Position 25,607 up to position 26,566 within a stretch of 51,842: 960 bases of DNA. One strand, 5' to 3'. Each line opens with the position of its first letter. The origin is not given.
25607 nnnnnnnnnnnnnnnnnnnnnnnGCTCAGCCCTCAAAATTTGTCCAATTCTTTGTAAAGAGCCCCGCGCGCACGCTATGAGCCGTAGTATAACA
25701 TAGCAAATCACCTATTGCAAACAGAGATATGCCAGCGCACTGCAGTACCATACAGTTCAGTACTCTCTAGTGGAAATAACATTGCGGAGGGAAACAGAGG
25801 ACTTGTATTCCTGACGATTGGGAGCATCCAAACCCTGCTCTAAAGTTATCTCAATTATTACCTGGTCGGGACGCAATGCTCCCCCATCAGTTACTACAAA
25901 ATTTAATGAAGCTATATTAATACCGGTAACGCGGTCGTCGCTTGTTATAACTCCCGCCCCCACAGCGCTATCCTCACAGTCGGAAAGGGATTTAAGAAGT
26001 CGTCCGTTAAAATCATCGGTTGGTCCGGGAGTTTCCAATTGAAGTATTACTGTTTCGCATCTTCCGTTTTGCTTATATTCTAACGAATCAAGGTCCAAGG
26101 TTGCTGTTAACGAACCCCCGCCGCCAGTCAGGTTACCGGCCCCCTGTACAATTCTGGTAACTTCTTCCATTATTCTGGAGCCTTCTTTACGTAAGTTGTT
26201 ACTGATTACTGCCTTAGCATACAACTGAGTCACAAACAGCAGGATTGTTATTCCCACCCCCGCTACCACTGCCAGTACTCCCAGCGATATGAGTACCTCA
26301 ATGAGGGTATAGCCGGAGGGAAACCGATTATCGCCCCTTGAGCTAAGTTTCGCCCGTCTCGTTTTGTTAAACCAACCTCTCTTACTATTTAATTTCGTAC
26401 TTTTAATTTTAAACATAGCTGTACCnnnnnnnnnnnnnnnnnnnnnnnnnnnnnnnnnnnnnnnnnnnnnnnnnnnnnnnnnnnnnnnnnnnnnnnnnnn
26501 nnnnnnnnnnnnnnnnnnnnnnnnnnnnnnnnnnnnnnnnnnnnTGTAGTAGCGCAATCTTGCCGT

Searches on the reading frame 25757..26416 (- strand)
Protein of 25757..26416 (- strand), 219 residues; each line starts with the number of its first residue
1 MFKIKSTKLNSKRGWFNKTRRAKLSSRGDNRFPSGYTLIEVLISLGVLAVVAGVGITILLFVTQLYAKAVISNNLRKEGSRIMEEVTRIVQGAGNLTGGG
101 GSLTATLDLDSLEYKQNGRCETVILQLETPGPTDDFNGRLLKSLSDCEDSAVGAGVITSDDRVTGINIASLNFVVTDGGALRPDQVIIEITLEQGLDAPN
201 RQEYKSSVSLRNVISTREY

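Call 54: search_protein_families(library=pfam, proteins=[window:25757-26416:-])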
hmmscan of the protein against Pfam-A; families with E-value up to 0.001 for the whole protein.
window:25757-26416:- (219 aa): 1 family
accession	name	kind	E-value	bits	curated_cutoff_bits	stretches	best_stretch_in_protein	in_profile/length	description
PF07963.17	N_methyl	-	5.9e-05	22.9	21.2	1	34-54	5-25/27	Prokaryotic N-terminal methylation motif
